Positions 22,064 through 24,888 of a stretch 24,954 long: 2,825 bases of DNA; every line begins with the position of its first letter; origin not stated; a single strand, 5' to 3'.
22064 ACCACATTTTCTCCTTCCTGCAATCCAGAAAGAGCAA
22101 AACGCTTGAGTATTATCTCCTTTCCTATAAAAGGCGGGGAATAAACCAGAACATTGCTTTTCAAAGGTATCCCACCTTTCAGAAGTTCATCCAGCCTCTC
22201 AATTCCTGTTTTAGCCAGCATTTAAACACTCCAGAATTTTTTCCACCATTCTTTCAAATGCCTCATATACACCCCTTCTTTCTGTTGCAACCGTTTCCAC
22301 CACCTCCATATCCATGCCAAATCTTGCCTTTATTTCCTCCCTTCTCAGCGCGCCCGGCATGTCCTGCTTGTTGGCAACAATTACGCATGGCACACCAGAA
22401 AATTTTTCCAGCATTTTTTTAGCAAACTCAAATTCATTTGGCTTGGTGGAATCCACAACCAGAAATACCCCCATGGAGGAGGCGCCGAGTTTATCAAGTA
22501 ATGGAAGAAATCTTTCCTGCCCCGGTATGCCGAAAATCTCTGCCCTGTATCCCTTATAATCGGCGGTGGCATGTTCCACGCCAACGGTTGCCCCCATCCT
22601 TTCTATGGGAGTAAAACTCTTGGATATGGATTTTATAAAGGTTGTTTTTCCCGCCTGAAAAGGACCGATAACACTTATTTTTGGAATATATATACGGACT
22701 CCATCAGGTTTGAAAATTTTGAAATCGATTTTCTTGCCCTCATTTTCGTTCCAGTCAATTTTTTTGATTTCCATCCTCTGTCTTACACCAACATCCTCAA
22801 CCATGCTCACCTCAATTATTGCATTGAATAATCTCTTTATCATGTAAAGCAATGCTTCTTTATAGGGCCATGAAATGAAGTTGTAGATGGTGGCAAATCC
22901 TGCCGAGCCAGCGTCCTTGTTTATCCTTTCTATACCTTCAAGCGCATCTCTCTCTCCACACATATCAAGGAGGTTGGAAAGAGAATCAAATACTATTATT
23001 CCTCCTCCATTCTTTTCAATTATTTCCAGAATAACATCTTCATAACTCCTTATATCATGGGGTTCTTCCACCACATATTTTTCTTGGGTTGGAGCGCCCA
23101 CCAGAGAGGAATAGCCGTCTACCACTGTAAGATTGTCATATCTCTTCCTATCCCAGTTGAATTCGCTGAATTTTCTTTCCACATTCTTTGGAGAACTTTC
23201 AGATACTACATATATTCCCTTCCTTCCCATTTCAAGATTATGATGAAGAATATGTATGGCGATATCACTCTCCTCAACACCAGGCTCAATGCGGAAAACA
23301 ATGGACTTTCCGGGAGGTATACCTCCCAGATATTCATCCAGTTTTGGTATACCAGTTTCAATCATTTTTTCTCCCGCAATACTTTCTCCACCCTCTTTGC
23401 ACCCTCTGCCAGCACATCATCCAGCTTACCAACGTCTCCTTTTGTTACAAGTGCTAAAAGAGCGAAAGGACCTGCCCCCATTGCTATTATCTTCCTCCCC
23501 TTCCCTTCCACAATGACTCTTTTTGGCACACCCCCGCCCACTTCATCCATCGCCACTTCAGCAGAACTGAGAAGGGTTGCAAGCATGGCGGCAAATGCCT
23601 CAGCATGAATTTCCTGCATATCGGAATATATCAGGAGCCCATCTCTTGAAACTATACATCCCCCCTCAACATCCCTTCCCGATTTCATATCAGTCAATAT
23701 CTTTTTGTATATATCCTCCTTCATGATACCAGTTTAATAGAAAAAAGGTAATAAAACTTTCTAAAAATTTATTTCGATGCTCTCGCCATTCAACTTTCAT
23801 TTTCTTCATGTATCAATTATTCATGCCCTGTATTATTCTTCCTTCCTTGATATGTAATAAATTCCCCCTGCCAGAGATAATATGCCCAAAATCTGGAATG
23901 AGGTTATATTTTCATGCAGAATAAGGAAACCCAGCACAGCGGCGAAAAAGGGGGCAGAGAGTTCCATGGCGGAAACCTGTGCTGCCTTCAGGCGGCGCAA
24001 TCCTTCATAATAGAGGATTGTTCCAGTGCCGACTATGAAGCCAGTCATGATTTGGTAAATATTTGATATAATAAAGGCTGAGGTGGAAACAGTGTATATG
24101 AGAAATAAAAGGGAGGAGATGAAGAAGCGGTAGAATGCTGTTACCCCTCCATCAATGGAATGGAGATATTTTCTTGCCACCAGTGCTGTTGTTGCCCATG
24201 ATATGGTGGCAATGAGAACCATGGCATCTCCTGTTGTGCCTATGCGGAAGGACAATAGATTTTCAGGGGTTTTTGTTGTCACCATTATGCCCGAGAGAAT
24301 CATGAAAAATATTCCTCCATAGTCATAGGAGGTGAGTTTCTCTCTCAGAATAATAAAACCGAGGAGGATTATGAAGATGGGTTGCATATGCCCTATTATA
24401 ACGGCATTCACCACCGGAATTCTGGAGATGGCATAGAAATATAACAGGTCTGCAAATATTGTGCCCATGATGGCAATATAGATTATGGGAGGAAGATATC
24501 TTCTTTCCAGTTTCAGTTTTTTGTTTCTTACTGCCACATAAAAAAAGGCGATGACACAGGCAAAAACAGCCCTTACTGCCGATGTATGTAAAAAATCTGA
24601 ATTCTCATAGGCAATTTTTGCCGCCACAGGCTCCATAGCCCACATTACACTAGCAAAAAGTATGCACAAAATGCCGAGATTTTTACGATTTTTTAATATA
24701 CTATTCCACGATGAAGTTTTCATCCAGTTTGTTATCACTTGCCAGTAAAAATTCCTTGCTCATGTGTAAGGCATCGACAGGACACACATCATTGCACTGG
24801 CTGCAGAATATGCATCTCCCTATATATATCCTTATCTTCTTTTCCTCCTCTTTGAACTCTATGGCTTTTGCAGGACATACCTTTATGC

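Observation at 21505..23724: Candidate signalling system: Roadblock (MglB-like) + KaiC-like::small GTPase fusion + second KaiC-like protein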

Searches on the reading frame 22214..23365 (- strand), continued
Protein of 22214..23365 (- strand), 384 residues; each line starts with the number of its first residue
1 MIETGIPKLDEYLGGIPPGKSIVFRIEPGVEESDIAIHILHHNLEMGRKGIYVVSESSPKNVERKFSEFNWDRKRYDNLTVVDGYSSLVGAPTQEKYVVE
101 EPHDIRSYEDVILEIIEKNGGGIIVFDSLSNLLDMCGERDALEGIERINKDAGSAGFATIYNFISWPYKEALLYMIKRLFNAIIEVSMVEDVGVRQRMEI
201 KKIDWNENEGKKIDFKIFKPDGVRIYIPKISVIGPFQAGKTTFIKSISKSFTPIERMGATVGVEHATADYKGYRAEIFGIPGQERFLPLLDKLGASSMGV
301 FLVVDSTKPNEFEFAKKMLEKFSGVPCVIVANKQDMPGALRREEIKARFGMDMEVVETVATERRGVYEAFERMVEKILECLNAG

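Call 71: search_protein_families(library=pfam, proteins=[L163:3256-3861:+, L101:6072-7838:+, L093:7211-8569:+, L109:1507-2877:-, L101:3100-3609:+, L141:7137-8033:+, L126:4133-5098:+, L130:5118-5834:+, L130:5843-6568:+, L130:2712-3386:+], max_evalue=0.01)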
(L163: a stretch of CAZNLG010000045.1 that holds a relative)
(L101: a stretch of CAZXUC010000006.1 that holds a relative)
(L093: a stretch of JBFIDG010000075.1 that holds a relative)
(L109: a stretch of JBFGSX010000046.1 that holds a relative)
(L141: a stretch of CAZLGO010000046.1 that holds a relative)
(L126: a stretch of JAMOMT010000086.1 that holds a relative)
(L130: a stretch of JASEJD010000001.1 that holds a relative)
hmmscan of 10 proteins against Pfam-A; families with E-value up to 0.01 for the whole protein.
L163:3256-3861:+ (202 aa): 1 family
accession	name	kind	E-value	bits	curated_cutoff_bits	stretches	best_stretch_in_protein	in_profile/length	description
PF02830.23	V4R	-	6.2e-09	36.3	31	1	152-201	12-61/62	V4R domain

L101:6072-7838:+ (589 aa): 1 family
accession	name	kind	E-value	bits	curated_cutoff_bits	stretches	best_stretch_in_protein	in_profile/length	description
PF07790.16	Pilin_N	-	1.1e-11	45.9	25.2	1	30-109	2-76/78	Archaeal Type IV pilin, N-terminal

L093:7211-8569:+ (453 aa): 1 family
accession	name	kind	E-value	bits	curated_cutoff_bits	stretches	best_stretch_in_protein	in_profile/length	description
PF23960.2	DUF7289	-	2.6e-05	24.3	27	1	307-400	112-203/238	Family of unknown function (DUF7289)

L109:1507-2877:- (457 aa): 4 families
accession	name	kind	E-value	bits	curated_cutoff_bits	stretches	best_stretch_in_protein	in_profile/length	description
PF02518.31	HATPase_c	-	9.3e-29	100.5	26.4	1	317-428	2-110/111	Histidine kinase-, DNA gyrase B-, and HSP90-like ATPase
PF00512.31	HisKA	-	6.8e-16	58.5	26.9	1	204-271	2-66/66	His Kinase A (phospho-acceptor) domain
PF08448.16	PAS_4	-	0.00073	20.2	23.1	1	79-132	1-50/110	PAS fold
PF13188.13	PAS_8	-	0.0057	17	21.8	0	78-122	6-51/65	PAS domain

L101:3100-3609:+ (170 aa): 1 family
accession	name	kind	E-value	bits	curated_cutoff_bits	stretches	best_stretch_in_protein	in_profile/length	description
PF00072.30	Response_reg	-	2.1e-24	86.3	30.2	1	27-139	1-110/111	Response regulator receiver domain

L141:7137-8033:+ (299 aa): 17 families
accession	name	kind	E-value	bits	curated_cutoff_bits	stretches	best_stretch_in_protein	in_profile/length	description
PF13424.12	TPR_12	-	7.5e-25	87.4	30.1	2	36-107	3-76/77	Tetratricopeptide repeat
PF13181.12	TPR_8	-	1.2e-10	41.1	25.7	0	81-107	6-32/34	Tetratricopeptide repeat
PF07719.23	TPR_2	-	1.4e-09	37.8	27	1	76-106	1-31/34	Tetratricopeptide repeat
PF13374.12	TPR_10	-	3.2e-08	33.8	27.5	0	38-69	4-35/42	Tetratricopeptide repeat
PF00515.34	TPR_1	-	5.4e-08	32.8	27.8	0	83-106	8-31/34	Tetratricopeptide repeat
PF13428.12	TPR_14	-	6.9e-08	32.9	23.5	0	38-67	3-32/44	Tetratricopeptide repeat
PF04190.19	GET4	-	1.1e-05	25.7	30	1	161-228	49-112/257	Golgi to ER traffic protein 4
PF13176.12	TPR_7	-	1.6e-05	25.1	27.9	0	39-73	2-36/36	Tetratricopeptide repeat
PF10345.15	Cohesin_load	-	2.5e-05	23.3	25.8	1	17-296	336-579/585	Cohesin loading factor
PF17874.7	TPR_MalT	-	0.00036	20.3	45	0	36-110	122-195/336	MalT-like TPR region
PF04733.20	Coatomer_E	-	0.00077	19.4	21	1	24-65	190-230/290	Coatomer epsilon subunit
PF12862.13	ANAPC5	-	0.0011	19.4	23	0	11-78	25-80/91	Anaphase-promoting complex subunit 5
PF13432.12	TPR_16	-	0.0012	19.7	32.7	0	47-108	8-63/65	Tetratricopeptide repeat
PF13174.12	TPR_6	-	0.0013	19.7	26.3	0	45-66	8-30/33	Tetratricopeptide repeat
PF25068.1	ARM_TT21_4th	-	0.0014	19.3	30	0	82-231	5-152/153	Tetratricopeptide repeat protein 21 forth ARM domain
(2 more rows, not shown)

L126:4133-5098:+ (322 aa): 2 families
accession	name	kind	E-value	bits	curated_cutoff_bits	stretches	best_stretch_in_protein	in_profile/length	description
PF17805.7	AsnC_trans_reg2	-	3.5e-37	126.8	27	2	238-320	1-85/86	AsnC-like ligand binding domain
PF22451.2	NirdL-like_HTH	-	3.2e-14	52.7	27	1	17-59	3-45/47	Siroheme decarboxylase NirDL-like HTH domain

L130:5118-5834:+ (239 aa): 5 families
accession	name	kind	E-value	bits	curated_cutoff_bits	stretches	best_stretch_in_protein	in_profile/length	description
PF06745.19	ATPase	-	2.4e-30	106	26.6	1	9-238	1-226/231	KaiC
PF13479.12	AAA_24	-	0.0032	17.8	27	1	35-80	4-41/195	AAA domain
PF24336.1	DUF7504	-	0.0058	17.6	27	1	144-209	115-179/179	Family of unknown function (DUF7504)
PF14417.12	MEDS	-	0.007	16.6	29.8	0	51-112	18-79/161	MEDS: MEthanogen/methylotroph, DcmR Sensory domain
PF13481.12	AAA_25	-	0.009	16.1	27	0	26-55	26-55/195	AAA domain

L130:5843-6568:+ (242 aa): 5 families
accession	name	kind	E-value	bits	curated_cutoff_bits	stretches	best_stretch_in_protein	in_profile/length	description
PF06745.19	ATPase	-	2.8e-27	96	26.6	1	10-217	1-194/231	KaiC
PF13479.12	AAA_24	-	1.8e-05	25.1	27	1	35-120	3-68/195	AAA domain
PF13173.12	AAA_14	-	4.5e-05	23.9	27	1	35-110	3-78/129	AAA domain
PF13481.12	AAA_25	-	0.0029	17.7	27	0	29-56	28-55/195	AAA domain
PF00519.23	PPV_E1_C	-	0.0046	16.6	26.5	1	29-55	114-140/289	Papillomavirus helicase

L130:2712-3386:+ (225 aa): 5 families
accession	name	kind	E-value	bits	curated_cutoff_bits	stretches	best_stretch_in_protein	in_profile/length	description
PF06745.19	ATPase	-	1.3e-18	67.7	26.6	1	21-204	14-192/231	KaiC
PF24336.1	DUF7504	-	2e-16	61.4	27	1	26-198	1-178/179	Family of unknown function (DUF7504)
PF23365.1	DUF7090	-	4.7e-14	53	27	1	10-201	1-184/192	Family of unknown function (DUF7090)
PF05763.18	DUF835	-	4.3e-06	27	33.1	1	108-193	57-136/136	Protein of unknown function (DUF835)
PF05625.17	PAXNEB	-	0.00075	19.1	28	0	134-201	199-274/366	PAXNEB protein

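Call 82: search_protein_families(library=padloc, proteins=[window:22214-23365:-], max_evalue=0.01)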
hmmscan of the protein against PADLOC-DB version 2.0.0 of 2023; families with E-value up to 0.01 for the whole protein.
window:22214-23365:- (384 aa): 1 family
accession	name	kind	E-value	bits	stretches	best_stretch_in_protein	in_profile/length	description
PDLC03839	LeoA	-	0.0027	14.9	1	228-275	58-102/559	-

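Call 83: find_related_loci(query=A9, collection=genome_contigs, flank=4000)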
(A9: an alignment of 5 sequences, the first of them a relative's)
Query A9 (397 aa) in genome_contigs; peptide patterns used: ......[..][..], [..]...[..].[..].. (x = any residue, [..] = any of these).
600 stretches matched a pattern (row limit reached: there are more); 575 encode a relative of the query (tblastn E <= 1e-3); the best 80 are kept; 80 distinct loci.
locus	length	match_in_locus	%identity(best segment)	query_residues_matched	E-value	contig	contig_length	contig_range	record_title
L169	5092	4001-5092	82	1-364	0e+0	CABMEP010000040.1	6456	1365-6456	uncultured archaeon isolate LFW-242_1 genome assembly, contig: LFW2421_45, whole genome shotgun sequence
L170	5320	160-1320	57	1-387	2e-160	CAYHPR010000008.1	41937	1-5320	MAG TPA_asm: Candidatus Micrarchaeota archaeon isolate ERP119705_co15_36 genome assembly, contig: NODE_647_length_41937_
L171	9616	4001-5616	50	2-390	8e-120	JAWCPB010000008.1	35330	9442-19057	MAG: Candidatus Micrarchaeia archaeon isolate JZ-2_201808_bins_178 JZ-2_201808_bins_178_scaffold_8, whole genome shotgun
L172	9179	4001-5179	46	2-395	1e-116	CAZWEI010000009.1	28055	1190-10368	MAG TPA_asm: Candidatus Micrarchaeota archaeon isolate binchicken_co33_516 genome assembly, contig: NODE_1538_length_280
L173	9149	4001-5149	47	2-387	6e-116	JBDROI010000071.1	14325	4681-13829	MAG: Candidatus Micrarchaeota archaeon isolate MEGAHIT-group-1.946 k141_13701054, whole genome shotgun sequence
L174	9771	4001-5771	45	1-386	1e-108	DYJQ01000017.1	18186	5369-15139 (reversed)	MAG TPA_asm: Candidatus Micrarchaeum sp. isolate SulCav_AS07-7_2_47_33 SulCav_AS07_7_3055_length_18186_cov_19_563345, wh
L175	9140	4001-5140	43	2-385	3e-104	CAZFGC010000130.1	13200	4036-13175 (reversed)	MAG TPA_asm: Candidatus Micrarchaeota archaeon isolate binchicken_co25_42 genome assembly, contig: k141_31474, whole gen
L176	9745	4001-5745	42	1-388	1e-101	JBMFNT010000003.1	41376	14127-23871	MAG: Candidatus Micrarchaeia archaeon isolate KM4338-18 NODE_3_length_41376_cov_11.140585, whole genome shotgun sequence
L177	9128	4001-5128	45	1-388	8e-109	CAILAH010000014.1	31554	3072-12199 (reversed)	uncultured Candidatus Micrarchaeota archaeon isolate AlinenSediments_bin-3077 genome assembly, contig: bin-3077:14/70, w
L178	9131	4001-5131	39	1-386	8e-84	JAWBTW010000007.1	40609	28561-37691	MAG: Candidatus Aenigmatarchaeota archaeon isolate JZ-1_201709_bins_53 JZ-1_201709_bins_53_scaffold_7, whole genome shot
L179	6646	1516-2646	38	3-389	4e-83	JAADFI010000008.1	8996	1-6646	MAG: Candidatus Micrarchaeota archaeon isolate M_MaxBin.015 contig-127_13620, whole genome shotgun sequence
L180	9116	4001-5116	40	1-363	2e-82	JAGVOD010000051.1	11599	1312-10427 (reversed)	MAG: archaeon isolate DeMMO3_27 c_000000074417, whole genome shotgun sequence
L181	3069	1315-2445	38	1-386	2e-82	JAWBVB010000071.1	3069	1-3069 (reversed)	MAG: Candidatus Aenigmatarchaeota archaeon isolate JZ-1_201803_bins_101 JZ-1_201803_bins_101_scaffold_72, whole genome s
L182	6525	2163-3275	37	2-367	1e-76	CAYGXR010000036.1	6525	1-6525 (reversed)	MAG TPA_asm: Candidatus Woesearchaeota archaeon isolate ERP119294_co2_383 genome assembly, contig: k141_4375682, whole g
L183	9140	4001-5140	37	1-387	3e-76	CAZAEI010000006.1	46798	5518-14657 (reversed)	MAG TPA_asm: uncultured archaeon isolate binchicken_co116_293 genome assembly, contig: NODE_595_length_46798_cov_17.1514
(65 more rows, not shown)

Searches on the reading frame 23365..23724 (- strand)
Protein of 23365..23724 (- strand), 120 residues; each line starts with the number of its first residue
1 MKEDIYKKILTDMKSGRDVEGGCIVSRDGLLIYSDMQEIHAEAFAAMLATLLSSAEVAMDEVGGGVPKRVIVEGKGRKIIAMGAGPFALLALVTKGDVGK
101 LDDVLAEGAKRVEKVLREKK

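Call 3: search_protein_families(library=pfam, proteins=[window:23365-23724:-], max_evalue=0.1)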
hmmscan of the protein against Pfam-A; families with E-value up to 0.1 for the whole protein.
window:23365-23724:- (120 aa): 1 family
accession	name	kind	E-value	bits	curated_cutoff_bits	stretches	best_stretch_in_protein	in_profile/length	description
PF03259.23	Robl_LC7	-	3.1e-14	52.9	23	1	9-93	5-90/91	Roadblock/LC7 domain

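Call 4: search_protein_families(library=ncbifam, proteins=[window:23365-23724:-], max_evalue=0.1)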
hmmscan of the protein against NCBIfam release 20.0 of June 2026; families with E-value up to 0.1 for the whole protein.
window:23365-23724:- (120 aa): 0 families

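Call 29: search_solved_structures(query=window:23365-23724:-, max_evalue=0.1)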
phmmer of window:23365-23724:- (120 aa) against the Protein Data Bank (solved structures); distinct sequences matched with E-value up to 0.1: 5.
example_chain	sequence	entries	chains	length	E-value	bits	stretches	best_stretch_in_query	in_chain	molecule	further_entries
7f8m_A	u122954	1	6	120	2e-09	40.9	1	6-98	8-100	Robl_LC7 domain-containing protein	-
9jue_D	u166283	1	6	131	6e-08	36.2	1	9-104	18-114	Roadblock/LC7 domain protein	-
3leq_A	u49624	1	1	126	0.00073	23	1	17-99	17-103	uncharacterized protein cvnB5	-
7yh1_D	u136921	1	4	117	0.0031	21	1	5-102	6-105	Roadblock/LC7 domain protein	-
2djw_A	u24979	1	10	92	0.048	17.2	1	83-117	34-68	probable transcriptional regulator, AsnC family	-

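Call 82: search_protein_families(library=padloc, proteins=[window:23365-23724:-], max_evalue=0.01)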
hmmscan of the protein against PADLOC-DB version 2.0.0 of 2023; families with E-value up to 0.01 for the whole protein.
window:23365-23724:- (120 aa): 0 families

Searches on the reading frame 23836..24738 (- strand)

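Call 35: search_protein_families(library=pfam, proteins=[window:23836-24738:-], max_evalue=0.001)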
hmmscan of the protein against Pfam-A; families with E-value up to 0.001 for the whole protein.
window:23836-24738:- (301 aa): 2 families
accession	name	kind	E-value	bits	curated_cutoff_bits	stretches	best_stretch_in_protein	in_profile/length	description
PF00892.27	EamA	-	3.2e-46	157.4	28.2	2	21-154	2-134/135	EamA-like transporter family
PF03151.22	TPT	-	2.5e-07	30.8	30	1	52-221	34-197/291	Triose-phosphate Transporter family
